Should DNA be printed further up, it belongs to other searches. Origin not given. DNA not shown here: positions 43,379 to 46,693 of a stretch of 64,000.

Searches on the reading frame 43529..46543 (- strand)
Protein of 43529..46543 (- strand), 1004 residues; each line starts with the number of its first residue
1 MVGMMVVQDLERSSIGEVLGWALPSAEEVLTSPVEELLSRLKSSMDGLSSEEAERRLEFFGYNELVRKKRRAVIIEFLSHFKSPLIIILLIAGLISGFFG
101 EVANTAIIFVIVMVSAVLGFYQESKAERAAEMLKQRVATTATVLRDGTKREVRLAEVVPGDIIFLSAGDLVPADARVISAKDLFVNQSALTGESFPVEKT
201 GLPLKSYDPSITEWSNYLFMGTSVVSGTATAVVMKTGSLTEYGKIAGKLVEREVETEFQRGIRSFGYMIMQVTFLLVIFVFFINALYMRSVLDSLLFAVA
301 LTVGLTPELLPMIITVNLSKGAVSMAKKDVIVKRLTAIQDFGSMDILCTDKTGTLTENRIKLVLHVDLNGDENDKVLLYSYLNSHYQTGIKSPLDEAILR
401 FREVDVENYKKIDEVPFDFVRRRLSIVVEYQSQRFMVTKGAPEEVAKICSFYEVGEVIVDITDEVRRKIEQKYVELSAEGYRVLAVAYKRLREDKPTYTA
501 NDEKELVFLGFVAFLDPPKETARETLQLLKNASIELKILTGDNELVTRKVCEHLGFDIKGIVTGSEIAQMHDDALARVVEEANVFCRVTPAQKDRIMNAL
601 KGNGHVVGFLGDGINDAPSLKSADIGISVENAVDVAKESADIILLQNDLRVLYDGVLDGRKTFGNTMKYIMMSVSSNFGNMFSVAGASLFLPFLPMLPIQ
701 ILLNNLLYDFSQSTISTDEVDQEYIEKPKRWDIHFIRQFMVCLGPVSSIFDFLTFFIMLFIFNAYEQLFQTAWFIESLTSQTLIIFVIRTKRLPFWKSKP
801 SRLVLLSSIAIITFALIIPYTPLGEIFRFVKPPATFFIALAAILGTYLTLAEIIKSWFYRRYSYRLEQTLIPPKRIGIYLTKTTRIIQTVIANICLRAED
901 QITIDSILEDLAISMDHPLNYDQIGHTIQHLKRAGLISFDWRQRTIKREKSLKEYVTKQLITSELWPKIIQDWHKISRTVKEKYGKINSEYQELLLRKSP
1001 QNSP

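Call 10: search_protein_families(library=pfam, proteins=[window:43529-46543:-], max_evalue=0.01)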
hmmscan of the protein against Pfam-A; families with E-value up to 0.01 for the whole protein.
window:43529-46543:- (1004 aa): 6 families
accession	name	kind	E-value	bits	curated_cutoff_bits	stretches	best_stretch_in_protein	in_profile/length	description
PF00122.25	E1-E2_ATPase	-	4.2e-48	163.7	28.1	1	138-328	4-181/181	E1-E2 ATPase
PF00689.26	Cation_ATPase_C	-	1.5e-25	90.4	27.3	1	693-856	1-174/175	Cation transporting ATPase, C-terminus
PF00690.31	Cation_ATPase_N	-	1.3e-18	66.8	20.4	1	33-96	5-69/69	Cation transporter/ATPase, N-terminus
PF00702.32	Hydrolase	-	2.6e-15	57.7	26.4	1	345-624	2-191/191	haloacid dehalogenase-like hydrolase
PF13246.12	Cation_ATPase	-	4.7e-07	30.2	21.7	1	407-451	44-90/91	Cation transport ATPase (P-type)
PF08282.18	Hydrolase_3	-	3.8e-05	24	20.9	1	599-648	198-247/255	haloacid dehalogenase-like hydrolase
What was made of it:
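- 43529..46543 (-): MgtA-type Mg2+-translocating P-type ATPase (1004 aa), the horizontally acquired cargo. Pfam E1-E2_ATPase and related domains (call 10).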

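Call 23: find_homologous_proteins(query=window:43529-46543:-, max_evalue=1e-20)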
Query window:43529-46543:- (1004 aa): 8000 proteins with E <= 1e-20 among 8000 candidates; the best 120 are listed.
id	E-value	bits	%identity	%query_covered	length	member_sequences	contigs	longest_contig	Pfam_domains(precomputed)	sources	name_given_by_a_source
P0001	0.0e+0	2204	100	100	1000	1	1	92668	PF00702.33,PF13246.13,PF00689.27,PF08282.19,PF00690.32,PF00122.26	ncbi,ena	-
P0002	0.0e+0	2019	91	99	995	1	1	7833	PF00702.33,PF13246.13,PF00689.27,PF08282.19,PF00690.32,PF00122.26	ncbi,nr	ncbi:MAG: magnesium-translocating P-type ATPase [Candidatus Brockarchaeota archaeon]|nr:magnesium-tr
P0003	0.0e+0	2004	89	99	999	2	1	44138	PF00702.33,PF13246.13,PF00689.27,PF08282.19,PF00690.32,PF00122.26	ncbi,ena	-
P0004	0.0e+0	1955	86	100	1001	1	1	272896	PF00702.33,PF13246.13,PF00689.27,PF08282.19,PF00690.32,PF00122.26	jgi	jgi:Mg2+-importing ATPase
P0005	0.0e+0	1949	87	99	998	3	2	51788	PF00702.33,PF13246.13,PF00689.27,PF00690.32,PF00122.26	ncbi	ncbi:MAG: magnesium-translocating P-type ATPase [Candidatus Bathyarchaeia archaeon]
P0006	0.0e+0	1948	87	99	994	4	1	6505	PF00702.33,PF13246.13,PF00689.27,PF08282.19,PF00690.32,PF00122.26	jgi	-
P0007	0.0e+0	1946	86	99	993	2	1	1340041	PF00702.33,PF13246.13,PF00689.27,PF08282.19,PF00690.32,PF00122.26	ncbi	ncbi:MAG: magnesium-translocating P-type ATPase [Candidatus Bathyarchaeia archaeon]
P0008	0.0e+0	1940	86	99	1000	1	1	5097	PF00702.33,PF13246.13,PF00689.27,PF08282.19,PF00690.32,PF00122.26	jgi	-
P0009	0.0e+0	1940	87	99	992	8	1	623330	PF00702.33,PF13246.13,PF00689.27,PF08282.19,PF00690.32,PF00122.26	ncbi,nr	ncbi:magnesium-translocating P-type ATPase [Candidatus Bathyarchaeota archaeon]|nr:magnesium-translo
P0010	0.0e+0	1937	86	99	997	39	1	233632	PF00702.33,PF13246.13,PF00689.27,PF00690.32,PF00122.26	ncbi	ncbi:MAG: magnesium-translocating P-type ATPase [Candidatus Bathyarchaeia archaeon]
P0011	0.0e+0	1935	85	100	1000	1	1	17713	PF00702.33,PF13246.13,PF00689.27,PF08282.19,PF00690.32,PF00122.26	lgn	-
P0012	0.0e+0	1924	85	99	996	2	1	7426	PF00702.33,PF13246.13,PF00689.27,PF08282.19,PF00690.32,PF00122.26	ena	-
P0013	0.0e+0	1916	85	99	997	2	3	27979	PF00702.33,PF13246.13,PF00689.27,PF00690.32,PF00122.26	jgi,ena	-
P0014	0.0e+0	1910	85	99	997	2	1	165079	PF00702.33,PF13246.13,PF00689.27,PF08282.19,PF00690.32,PF00122.26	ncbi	ncbi:MAG: magnesium-translocating P-type ATPase [Candidatus Bathyarchaeia archaeon]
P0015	0.0e+0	1907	84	100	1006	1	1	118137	PF00702.33,PF13246.13,PF00689.27,PF08282.19,PF00690.32,PF00122.26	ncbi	ncbi:MAG: magnesium-translocating P-type ATPase [Candidatus Bathyarchaeia archaeon]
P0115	0.0e+0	1596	70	97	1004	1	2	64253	PF00702.33,PF13246.13,PF00689.27,PF00690.32,PF00122.26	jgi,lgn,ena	-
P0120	0.0e+0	1593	70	97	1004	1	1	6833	PF00702.33,PF13246.13,PF00689.27,PF00690.32,PF00122.26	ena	-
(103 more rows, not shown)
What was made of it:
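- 43529..46543 (-): Homologs are 80-91% identical in many archaeal MAGs (call 23).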

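Call 25: find_encoding_contigs(protein=P0003, flank=8000, max_places=2)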
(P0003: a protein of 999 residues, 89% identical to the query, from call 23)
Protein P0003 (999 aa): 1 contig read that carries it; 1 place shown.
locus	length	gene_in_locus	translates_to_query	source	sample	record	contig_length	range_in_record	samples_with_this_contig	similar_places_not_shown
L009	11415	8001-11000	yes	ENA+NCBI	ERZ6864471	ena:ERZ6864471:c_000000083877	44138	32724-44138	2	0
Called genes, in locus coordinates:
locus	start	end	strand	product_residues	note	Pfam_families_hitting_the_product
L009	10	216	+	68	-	PF01294:Ribosomal_L13e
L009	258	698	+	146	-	PF01877:RNA_binding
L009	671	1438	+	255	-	PF01876:RNase_P_p30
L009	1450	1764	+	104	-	PF01900:RNase_P_Rpp14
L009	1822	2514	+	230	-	PF01047:MarR, PF12802:MarR_2 (weak), PF13545:HTH_Crp_2 (weak), PF01982:CTP-dep_RFKase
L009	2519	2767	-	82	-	-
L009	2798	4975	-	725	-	PF02359:CDC48_N, PF02933:CDC48_2, PF13191:AAA_16 (weak), PF00004:AAA, PF05496:RuvB_N (weak), PF17862:AAA_lid_3, PF00004:AAA, PF17862:AAA_lid_3, +22 more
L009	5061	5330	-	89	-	PF00736:EF1_GNE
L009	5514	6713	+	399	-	PF01266:DAO (faint), PF01494:FAD_binding_3 (weak), PF03486:HI0933_like (weak), PF05834:Lycopene_cycl (weak), PF07992:Pyr_redox_2 (weak), PF12831:FAD_oxidored (weak), PF13450:NAD_binding_8 (weak), PF22578:GGR_cat (weak)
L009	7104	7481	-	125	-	PF00589:Phage_integrase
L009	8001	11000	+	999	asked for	PF00690:Cation_ATPase_N, PF00122:E1-E2_ATPase, PF00702:Hydrolase, PF13246:Cation_ATPase, PF08282:Hydrolase_3 (faint), PF00689:Cation_ATPase_C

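Call 26: find_encoding_contigs(protein=P0002, flank=8000, max_places=2)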
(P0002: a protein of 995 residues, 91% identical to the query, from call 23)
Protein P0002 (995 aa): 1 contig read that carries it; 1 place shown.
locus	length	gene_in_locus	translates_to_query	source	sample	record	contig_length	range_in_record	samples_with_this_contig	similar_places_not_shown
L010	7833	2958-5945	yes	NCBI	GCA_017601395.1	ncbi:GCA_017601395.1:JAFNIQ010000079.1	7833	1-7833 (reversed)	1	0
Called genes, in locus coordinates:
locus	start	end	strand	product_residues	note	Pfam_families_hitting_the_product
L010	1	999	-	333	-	PF13088:BNR_2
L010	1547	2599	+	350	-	PF04406:TP6A_N, PF21180:TOP6A-Spo11_Toprim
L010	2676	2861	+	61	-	-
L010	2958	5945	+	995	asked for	PF00690:Cation_ATPase_N, PF00122:E1-E2_ATPase, PF00702:Hydrolase, PF13246:Cation_ATPase, PF08282:Hydrolase_3 (faint), PF00689:Cation_ATPase_C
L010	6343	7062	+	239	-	-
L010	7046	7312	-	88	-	-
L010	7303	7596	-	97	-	-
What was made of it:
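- On tRNA-integrated element / genomic island (tyrosine-recombinase type): The ATPase is 89-91% identical to genes in unrelated contexts (calls 23, 25, 26).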

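Call 27: find_encoding_contigs(protein=P0005, flank=8000, max_places=2)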
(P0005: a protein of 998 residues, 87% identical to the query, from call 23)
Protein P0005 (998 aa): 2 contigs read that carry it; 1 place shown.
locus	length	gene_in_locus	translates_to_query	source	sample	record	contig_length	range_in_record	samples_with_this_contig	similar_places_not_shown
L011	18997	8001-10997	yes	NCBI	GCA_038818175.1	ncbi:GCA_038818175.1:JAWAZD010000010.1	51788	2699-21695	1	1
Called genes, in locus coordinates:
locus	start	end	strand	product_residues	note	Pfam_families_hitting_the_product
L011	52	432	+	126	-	-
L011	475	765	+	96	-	PF13237:Fer4_10 (faint), PF12838:Fer4_7 (faint), PF12797:Fer4_2 (faint), PF27538:NosR (faint), PF00037:Fer4 (faint), PF12837:Fer4_6 (faint), PF14697:Fer4_21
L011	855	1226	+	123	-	PF13187:Fer4_9 (weak)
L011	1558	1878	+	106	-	-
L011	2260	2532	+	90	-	-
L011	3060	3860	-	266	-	PF02517:Rce1-like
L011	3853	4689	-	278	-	PF02517:Rce1-like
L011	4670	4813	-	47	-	-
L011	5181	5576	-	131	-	PF01850:PIN, PF13470:PIN_3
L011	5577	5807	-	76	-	-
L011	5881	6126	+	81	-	PF01850:PIN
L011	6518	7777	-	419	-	PF00083:Sugar_tr (weak), PF07690:MFS_1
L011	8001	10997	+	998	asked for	PF00690:Cation_ATPase_N, PF00122:E1-E2_ATPase, PF00702:Hydrolase, PF13246:Cation_ATPase, PF00689:Cation_ATPase_C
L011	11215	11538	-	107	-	-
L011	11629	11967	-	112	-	PF13237:Fer4_10 (weak), PF12838:Fer4_7 (faint)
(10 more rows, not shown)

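Call 32: find_related_loci(query=window:43529-46543:-, collection=metagenome_contigs, flank=7000)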
Query window:43529-46543:- (1004 aa) in metagenome_contigs; peptide patterns used: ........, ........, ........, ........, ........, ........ (x = any residue, [..] = any of these).
245 stretches matched a pattern; 126 encode a relative of the query (tblastn E <= 1e-3); the best 80 are kept; 80 distinct loci.
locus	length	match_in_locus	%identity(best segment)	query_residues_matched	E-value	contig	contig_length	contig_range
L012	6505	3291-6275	87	1-995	0e+0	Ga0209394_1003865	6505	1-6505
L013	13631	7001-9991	85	2-998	0e+0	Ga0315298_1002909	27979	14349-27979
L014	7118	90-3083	83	1-999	0e+0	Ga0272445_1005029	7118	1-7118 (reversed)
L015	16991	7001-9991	83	1-997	0e+0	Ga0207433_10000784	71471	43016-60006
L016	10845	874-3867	84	2-999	0e+0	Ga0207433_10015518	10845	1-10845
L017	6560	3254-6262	84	1-1003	0e+0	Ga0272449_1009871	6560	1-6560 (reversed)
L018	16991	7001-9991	82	5-1001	0e+0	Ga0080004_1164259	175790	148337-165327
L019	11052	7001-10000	82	5-1004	0e+0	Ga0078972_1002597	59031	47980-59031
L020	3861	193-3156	83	5-993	0e+0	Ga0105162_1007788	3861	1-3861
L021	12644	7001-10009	84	1-1003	0e+0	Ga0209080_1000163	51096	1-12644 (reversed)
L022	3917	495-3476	83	1-1001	0e+0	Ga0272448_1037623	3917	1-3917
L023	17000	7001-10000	82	5-1004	0e+0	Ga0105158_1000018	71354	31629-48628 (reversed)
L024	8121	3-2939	81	23-1001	0e+0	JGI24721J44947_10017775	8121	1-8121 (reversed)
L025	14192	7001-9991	80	1-998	0e+0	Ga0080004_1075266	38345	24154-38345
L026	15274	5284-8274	80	1-998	0e+0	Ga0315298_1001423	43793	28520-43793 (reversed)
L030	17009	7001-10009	77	2-1004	0e+0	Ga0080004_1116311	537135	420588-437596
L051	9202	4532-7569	85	1-1004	0e+0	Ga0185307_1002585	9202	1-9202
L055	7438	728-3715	66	9-1004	0e+0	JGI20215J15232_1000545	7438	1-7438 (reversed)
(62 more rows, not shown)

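Call 33: find_related_loci(query=window:43529-46543:-, collection=viral_contigs, flank=7000)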
Query window:43529-46543:- (1004 aa) in viral_contigs; peptide patterns used: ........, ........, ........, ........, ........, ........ (x = any residue, [..] = any of these).
4 stretches matched a pattern, but none encodes a relative of the query by tblastn (E <= 1e-3).

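Call 80: search_protein_families(library=ncbifam, proteins=[window:43529-46543:-], max_evalue=0.00001)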
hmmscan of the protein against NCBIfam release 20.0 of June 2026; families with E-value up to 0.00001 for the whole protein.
window:43529-46543:- (1004 aa): 21 families
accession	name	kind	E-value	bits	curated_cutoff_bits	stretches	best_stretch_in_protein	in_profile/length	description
TIGR01524.1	ATPase-IIIB_Mg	equivalog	5.2e-299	994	610.75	1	28-863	14-865/867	magnesium-translocating P-type ATPase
NF011702.0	PRK15122.1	subfamily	1.3e-282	939.9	975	1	31-863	33-904/907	magnesium-translocating P-type ATPase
TIGR01647.1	ATPase-IIIA_H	equivalog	2.9e-150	501.9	615.5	1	47-812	1-746/755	plasma-membrane proton-efflux P-type ATPase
TIGR01522.1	ATPase-IIA2_Ca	equivalog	6.5e-127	424.5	798.3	1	31-731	6-716/854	calcium-transporting P-type ATPase, PMR1-type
TIGR01116.1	ATPase-IIA1_Ca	equivalog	8.7e-109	364.8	703.4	2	79-362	3-283/799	calcium-translocating P-type ATPase, SERCA-type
TIGR01494.1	ATPase_P-type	subfamily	1.1e-84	284.6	62.3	2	108-555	2-364/478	HAD-IC family P-type ATPase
TIGR01517.1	ATPase-IIB_Ca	equivalog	3.7e-80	270.2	507.05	1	34-761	41-786/882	calcium-translocating P-type ATPase, PMCA-type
TIGR01106.1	ATPase-IIC_X-K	subfamily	4.3e-80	269.8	946.1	3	46-362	35-362/997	Na,H/K antiporter P-type ATPase subunit alpha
TIGR01523.1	ATPase-IID_K-Na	equivalog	1.6e-78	264.3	645.05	3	409-702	483-795/997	potassium/sodium efflux P-type ATPase, fungal-type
TIGR01657.1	P-ATPase-V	hypoth_equivalog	3.7e-69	233.4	618.25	3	40-372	132-476/1055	ATP13A2 family polyamine export P-type ATPase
TIGR01525.1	ATPase-IB_hvy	subfamily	4e-67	227.3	346.25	2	89-558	5-427/560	heavy metal translocating P-type ATPase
TIGR01512.1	ATPase-IB2_Cd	subfamily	4.4e-47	160.9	313.5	2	88-363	4-253/494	cadmium family heavy metal-translocating P-type ATPase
TIGR01511.1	ATPase-IB1_Cu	subfamily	2.1e-45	155.6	397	3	104-367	45-283/542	copper-translocating P-type ATPase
NF008262.1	PRK11033.1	equivalog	1e-37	130.1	1005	2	91-559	184-601/731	zinc/cadmium/mercury/lead-transporting ATPase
NF033775.1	P_type_ZntA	exception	1.2e-34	119.7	1240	2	91-400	189-483/732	Zn(II)/Cd(II)/Pb(II) translocating P-type ATPase ZntA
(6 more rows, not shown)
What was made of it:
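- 43529..46543 (-): NCBIfam TIGR01524 equivalog at 994 bits against a cut-off of 610.75 (call 80).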
